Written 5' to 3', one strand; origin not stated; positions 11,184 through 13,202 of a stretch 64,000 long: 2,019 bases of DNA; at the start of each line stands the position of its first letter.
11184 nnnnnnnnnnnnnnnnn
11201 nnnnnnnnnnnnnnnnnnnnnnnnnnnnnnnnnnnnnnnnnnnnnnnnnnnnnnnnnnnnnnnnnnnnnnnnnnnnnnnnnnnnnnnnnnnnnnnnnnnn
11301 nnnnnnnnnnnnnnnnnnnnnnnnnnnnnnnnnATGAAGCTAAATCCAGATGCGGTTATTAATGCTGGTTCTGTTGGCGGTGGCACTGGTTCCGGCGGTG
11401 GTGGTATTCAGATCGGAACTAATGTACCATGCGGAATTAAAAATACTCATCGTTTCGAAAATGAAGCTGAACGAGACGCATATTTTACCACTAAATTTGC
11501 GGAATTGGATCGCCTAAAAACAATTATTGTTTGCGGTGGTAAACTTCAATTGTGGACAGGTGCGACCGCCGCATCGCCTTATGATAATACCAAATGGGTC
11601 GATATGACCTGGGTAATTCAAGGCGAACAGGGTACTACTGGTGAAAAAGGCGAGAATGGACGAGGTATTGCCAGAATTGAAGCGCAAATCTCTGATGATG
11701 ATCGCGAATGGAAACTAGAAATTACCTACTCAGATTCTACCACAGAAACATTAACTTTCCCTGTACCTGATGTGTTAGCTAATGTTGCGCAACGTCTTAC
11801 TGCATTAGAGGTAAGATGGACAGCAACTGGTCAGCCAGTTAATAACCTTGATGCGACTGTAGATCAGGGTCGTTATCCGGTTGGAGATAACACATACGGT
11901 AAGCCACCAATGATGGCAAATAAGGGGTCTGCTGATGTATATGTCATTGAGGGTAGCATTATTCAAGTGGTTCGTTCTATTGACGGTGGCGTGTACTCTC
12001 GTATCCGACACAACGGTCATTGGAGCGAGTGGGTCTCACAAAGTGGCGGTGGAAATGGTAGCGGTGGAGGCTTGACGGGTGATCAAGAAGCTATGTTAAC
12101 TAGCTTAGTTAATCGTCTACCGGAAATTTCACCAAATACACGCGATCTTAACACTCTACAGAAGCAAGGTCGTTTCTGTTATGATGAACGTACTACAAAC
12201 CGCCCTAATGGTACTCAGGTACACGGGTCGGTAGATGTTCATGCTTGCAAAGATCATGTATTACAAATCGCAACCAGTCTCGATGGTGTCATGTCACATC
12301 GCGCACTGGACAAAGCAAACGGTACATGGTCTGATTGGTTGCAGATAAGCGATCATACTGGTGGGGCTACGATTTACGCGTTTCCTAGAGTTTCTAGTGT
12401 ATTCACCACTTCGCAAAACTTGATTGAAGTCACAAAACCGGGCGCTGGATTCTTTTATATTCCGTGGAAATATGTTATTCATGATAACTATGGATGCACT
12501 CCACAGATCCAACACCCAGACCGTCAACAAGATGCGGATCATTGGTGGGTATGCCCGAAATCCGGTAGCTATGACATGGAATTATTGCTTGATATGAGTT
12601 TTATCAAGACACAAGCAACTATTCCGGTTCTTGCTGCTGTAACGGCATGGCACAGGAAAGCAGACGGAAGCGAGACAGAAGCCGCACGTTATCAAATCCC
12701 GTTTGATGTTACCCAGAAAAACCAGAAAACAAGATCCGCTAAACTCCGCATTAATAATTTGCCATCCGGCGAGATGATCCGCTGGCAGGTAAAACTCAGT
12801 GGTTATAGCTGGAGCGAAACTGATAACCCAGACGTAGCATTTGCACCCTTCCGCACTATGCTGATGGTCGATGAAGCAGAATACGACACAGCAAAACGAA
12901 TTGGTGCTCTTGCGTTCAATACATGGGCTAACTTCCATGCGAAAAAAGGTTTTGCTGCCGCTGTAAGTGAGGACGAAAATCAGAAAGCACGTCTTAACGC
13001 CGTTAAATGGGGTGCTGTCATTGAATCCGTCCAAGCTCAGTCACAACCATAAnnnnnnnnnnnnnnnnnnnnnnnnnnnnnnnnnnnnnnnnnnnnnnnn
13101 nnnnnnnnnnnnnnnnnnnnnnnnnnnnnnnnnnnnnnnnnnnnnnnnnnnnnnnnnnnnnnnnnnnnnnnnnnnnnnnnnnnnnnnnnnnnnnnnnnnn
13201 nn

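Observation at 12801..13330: Perfect 265-bp tandem duplication at the 3' end of the 572-aa island gene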

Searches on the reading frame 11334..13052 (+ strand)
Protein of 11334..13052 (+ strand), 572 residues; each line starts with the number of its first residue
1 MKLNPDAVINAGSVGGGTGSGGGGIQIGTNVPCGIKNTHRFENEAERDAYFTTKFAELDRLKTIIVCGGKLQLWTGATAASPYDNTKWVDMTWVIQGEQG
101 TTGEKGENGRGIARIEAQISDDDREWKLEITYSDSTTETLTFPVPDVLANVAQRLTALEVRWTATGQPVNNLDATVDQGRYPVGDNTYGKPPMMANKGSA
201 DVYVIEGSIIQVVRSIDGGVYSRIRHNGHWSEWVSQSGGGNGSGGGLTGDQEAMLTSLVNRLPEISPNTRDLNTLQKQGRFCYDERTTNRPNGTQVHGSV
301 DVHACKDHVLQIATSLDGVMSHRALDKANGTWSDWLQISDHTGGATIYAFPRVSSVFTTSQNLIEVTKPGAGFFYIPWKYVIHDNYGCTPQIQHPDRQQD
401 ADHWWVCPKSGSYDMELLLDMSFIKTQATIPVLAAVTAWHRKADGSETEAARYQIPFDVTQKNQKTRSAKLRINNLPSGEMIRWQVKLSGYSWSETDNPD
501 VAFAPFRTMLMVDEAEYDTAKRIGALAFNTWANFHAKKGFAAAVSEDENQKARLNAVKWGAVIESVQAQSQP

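Call 13: find_encoding_contigs(protein=window:11334-13052:+, flank=6000, max_places=10)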
Protein window:11334-13052:+ (572 aa): no gene with exactly this product is on record in the collection.

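Call 15: search_protein_families(library=pfam, proteins=[window:11334-13052:+], max_evalue=0.01)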
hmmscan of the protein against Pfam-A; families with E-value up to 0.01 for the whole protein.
window:11334-13052:+ (572 aa): 0 families
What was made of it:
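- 11334..13052 (+): 572-aa late gene, intact. Fibre or receptor-binding-protein-like: a collagen-like GxY run, Gly runs and TNF/C1q-like jelly-roll domains. No Pfam hit (call 15).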

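Call 16: search_protein_families(library=phrogs, proteins=[window:11334-13052:+], max_evalue=0.001)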
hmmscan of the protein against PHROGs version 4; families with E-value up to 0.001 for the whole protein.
window:11334-13052:+ (572 aa): 2 families
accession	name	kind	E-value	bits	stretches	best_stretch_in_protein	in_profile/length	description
phrog_21621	-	unknown function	0.00011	23.4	1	95-145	53-101/103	-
phrog_22875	-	unknown function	0.00035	19.7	1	17-107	8-94/837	-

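Call 20: find_related_loci(query=window:11334-13052:+, collection=viral_contigs, flank=4000)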
Query window:11334-13052:+ (572 aa) in viral_contigs; peptide patterns used: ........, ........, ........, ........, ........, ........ (x = any residue, [..] = any of these).
5 stretches matched a pattern; 1 encode a relative of the query (tblastn E <= 1e-3); 1 distinct loci.
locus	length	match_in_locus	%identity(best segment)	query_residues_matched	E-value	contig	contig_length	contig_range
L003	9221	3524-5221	76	1-572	0e+0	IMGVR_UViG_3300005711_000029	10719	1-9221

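Call 22: find_homologous_proteins(query=window:11334-13052:+)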
Query window:11334-13052:+ (572 aa): 22 proteins with E <= 0.001 among 8000 candidates.
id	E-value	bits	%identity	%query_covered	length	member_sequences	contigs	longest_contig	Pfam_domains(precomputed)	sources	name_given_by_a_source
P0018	0.0e+0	1333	100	100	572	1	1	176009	-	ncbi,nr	ncbi:hypothetical protein JK32_00160 [Shigella phage JK32]|nr:hypothetical protein JK32_00160 [Shige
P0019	0.0e+0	1089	81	100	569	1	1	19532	-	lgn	-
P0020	0.0e+0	1049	79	100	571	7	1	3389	-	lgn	-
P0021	0.0e+0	1045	77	100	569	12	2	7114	-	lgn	-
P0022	0.0e+0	1022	75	99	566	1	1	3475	-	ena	-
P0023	0.0e+0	1018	76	100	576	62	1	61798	-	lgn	-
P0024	8.1e-286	967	72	100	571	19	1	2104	-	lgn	-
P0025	1.2e-283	960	70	100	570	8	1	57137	PF27308.1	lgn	-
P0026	9.1e-283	957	71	99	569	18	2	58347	PF27308.1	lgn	-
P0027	2.5e-278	943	70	99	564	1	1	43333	-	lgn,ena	-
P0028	1.6e-276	937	70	99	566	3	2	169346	PF27308.1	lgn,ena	-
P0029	2.6e-276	936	70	99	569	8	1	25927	-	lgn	-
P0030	6.8e-275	931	71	100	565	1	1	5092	-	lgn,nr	nr:MAG TPA: hypothetical protein [Caudoviricetes sp.]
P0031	3.3e-259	879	79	82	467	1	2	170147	-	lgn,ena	-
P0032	5.2e-231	786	60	100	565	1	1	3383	-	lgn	-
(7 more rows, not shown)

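Call 23: find_encoding_contigs(protein=P0019, flank=3000, max_places=3)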
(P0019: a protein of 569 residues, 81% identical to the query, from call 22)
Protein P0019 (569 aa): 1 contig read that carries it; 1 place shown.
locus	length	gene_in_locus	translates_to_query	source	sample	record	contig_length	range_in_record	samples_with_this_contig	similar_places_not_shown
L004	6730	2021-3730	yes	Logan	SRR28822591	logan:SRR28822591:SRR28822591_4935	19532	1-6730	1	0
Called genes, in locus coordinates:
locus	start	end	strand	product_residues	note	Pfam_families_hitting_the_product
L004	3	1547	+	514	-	?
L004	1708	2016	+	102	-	-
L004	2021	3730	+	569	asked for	-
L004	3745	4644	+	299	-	-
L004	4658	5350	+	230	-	-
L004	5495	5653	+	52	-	-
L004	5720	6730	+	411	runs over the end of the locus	PF07068:Gp23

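Call 24: find_encoding_contigs(protein=P0023, flank=3000, max_places=3)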
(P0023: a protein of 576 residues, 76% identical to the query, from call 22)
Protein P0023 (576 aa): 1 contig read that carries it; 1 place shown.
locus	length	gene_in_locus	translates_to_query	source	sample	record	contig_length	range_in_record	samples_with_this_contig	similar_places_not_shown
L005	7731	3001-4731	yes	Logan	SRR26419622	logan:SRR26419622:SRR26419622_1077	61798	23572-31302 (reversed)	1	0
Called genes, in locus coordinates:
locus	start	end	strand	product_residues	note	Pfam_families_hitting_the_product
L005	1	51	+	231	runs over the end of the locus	PF03420:Peptidase_S77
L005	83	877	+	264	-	PF25623:T4_CASP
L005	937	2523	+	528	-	PF07068:Gp23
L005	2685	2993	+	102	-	-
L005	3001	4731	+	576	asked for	-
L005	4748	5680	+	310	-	-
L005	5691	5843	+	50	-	-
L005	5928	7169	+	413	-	PF07068:Gp23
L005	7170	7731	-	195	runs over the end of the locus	-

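Call 25: find_encoding_contigs(protein=P0028, flank=3000, max_places=3)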
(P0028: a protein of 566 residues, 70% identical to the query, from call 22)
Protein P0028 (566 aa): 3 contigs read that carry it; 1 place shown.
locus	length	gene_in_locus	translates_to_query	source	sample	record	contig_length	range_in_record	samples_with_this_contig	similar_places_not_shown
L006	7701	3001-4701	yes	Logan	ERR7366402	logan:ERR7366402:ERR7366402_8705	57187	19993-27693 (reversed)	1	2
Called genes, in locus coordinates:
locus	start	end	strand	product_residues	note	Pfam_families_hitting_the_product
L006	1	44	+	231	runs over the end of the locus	PF03420:Peptidase_S77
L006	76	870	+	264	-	PF25623:T4_CASP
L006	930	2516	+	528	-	PF07068:Gp23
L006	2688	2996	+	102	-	-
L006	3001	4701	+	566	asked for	PF27308:XkdV_N (faint)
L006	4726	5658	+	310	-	-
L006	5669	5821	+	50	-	-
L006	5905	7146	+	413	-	PF07068:Gp23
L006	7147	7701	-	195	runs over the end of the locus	-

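Call 26: find_encoding_contigs(protein=P0031, flank=3000, max_places=3)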
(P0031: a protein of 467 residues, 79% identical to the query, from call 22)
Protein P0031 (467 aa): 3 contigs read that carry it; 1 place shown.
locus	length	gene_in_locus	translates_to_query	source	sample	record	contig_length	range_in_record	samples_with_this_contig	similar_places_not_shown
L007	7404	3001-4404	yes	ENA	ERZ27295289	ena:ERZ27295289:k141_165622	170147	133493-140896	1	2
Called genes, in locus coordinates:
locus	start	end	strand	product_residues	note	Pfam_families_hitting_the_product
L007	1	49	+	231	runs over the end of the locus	PF03420:Peptidase_S77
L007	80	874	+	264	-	PF25623:T4_CASP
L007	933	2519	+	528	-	PF07068:Gp23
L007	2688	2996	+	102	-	-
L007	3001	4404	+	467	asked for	-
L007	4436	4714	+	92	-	-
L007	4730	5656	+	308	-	PF11839:Alanine_zipper (weak)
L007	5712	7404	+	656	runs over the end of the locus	-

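Call 45: search_solved_structures(query=window:11334-13052:+, max_evalue=1)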
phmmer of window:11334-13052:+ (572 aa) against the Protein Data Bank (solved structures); distinct sequences matched with E-value up to 1: 0.

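Call 55: predict_structure(alignment_id=A1)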
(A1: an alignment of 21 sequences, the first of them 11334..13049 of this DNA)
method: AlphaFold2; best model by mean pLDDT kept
length: 572 residues; sequences in the alignment: 21
mean_pLDDT: 63.8   pTM: 0.46
mean pLDDT of the five models: 63.8, 62.2, 61.2, 59.3, 57.1
residues with pLDDT >= 90: 43; 70-90: 264; 50-70: 88; < 50: 177
segments of 3 or more residues with pLDDT < 50: 1-44, 57-111, 153-165, 237-266, 340-344, 392-395, 532-547, 551-558
pLDDT, mean of each block of 10 residues (from residue 1): 28 26 24 32 52 51 31 30 28 26 36 66 74 77 61 39 56 82 83 75 76 72 81 56 33 39 48 79 83 74 78 79 83 77 55 83 67 80 71 54 84 92 77 90 89 87 85 88 87 68 82 87 74 37 45 41 81 54
secondary structure, 60 per line:
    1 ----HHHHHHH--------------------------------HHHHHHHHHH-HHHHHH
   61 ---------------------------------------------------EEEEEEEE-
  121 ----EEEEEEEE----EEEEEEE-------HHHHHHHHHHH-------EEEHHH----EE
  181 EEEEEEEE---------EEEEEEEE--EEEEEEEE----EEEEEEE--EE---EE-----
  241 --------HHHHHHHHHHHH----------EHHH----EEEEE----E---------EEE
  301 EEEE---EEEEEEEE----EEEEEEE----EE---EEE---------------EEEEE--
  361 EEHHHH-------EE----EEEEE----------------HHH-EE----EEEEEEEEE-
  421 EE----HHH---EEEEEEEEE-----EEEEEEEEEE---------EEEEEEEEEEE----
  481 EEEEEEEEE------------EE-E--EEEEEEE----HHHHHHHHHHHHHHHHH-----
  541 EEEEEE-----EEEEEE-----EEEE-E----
elements in order: H5-11 H44-53 H55-60 E112-119 E125-132 E137-143 H151-161 E169-171 E179-188 E198-205 E208-215 E220-226 H249-260 E279-283 E298-304 E308-315 E320-326 E336-338 E354-358 H363-366 E380-384 E411-419 E433-441 E447-456 E466-476 E481-489 E508-514 H519-535 E541-546 E552-557 E563-566
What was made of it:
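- The unit starts in the middle of a predicted beta-sandwich domain, not at a domain boundary (call 55).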

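Call 59: fold_search(model_id=the predicted structure, library=pdb)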
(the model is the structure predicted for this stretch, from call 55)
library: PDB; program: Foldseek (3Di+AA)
matches with E <= 10: 1317; with E <= 0.001: 88
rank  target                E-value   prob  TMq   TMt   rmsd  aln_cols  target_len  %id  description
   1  9euf_8                1.2e-09  1.00  0.13  0.11  25.5       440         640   10  Cryo-EM structure of Staphylococcus aureus bacteriophage phi812 baseplate in the pre-contraction state - complete (released 2025-04-09)
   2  9euf_5                2.8e-09  1.00  0.12  0.15  37.0       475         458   11  Cryo-EM structure of Staphylococcus aureus bacteriophage phi812 baseplate in the pre-contraction state - complete (released 2025-04-09)
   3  6cl5_A                1.1e-07  1.00  0.13  0.19  57.9       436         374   12  Structure of P. aeruginosa R1 pyocin fiber PALES_06171 comprising C-terminal residues 323-701 (released 2018-06-27)
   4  4msv_A                3.7e-05  1.00  0.18  0.60   6.0       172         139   14  Crystal structure of FASL and DcR3 complex (released 2013-11-27)
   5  3mi8_A                3.9e-05  1.00  0.20  0.65   5.3       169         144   12  The structure of TL1A-DCR3 COMPLEX (released 2011-02-23)
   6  8ke9_A                4.6e-05  1.00  0.20  0.44   5.3       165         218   10  The CBD domain of cyanophage A-1(L) short tail fiber (released 2024-04-10)
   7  2o0o_C                7.3e-05  1.00  0.20  0.62   5.5       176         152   11  Crystal structure of TL1A (released 2007-10-30)
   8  2ags                  7.7e-05  0.91  0.15  0.14  25.8       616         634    8  Trypanosoma rangeli Sialidase in Complex with 2-Keto-3-deoxy-D-glycero-D-galacto-2,3-difluoro-nononic acid (2,3-difluoro (released 2005-11-22)
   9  6mgp_C                1.0e-04  1.00  0.20  0.64   6.5       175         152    9  Structure of human 4-1BB / 4-1BBL complex (released 2018-11-14)
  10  6fxn_A                1.1e-04  1.00  0.19  0.67   4.7       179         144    7  Crystal structure of human BAFF in complex with Fab fragment of anti-BAFF antibody belimumab (released 2018-04-04)
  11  2o0o_A                1.1e-04  1.00  0.17  0.54   7.7       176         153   11  Crystal structure of TL1A (released 2007-10-30)
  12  3k51_A                1.1e-04  1.00  0.16  0.54   8.2       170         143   10  Crystal Structure of DcR3-TL1A complex (released 2010-10-13)
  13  7sgm_A                1.2e-04  1.00  0.19  0.69   4.9       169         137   12  Crystal structure of a Fab variant containing a fluorescent noncanonical amino acid with blocked excited state proton  (released 2022-02-02)
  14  6cpr_B                1.2e-04  1.00  0.20  0.65   6.1       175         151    8  Crystal structure of 4-1BBL/4-1BB complex in C2 space group (released 2018-05-09)
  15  6a3v_E                1.2e-04  1.00  0.18  0.56   7.0       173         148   10  Complex structure of human 4-1BB and 4-1BBL (released 2018-10-10)
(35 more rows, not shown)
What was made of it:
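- The neighbouring proteins look like virion-surface or fibre-type proteins, a class in which variation can be adaptive (call 59).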
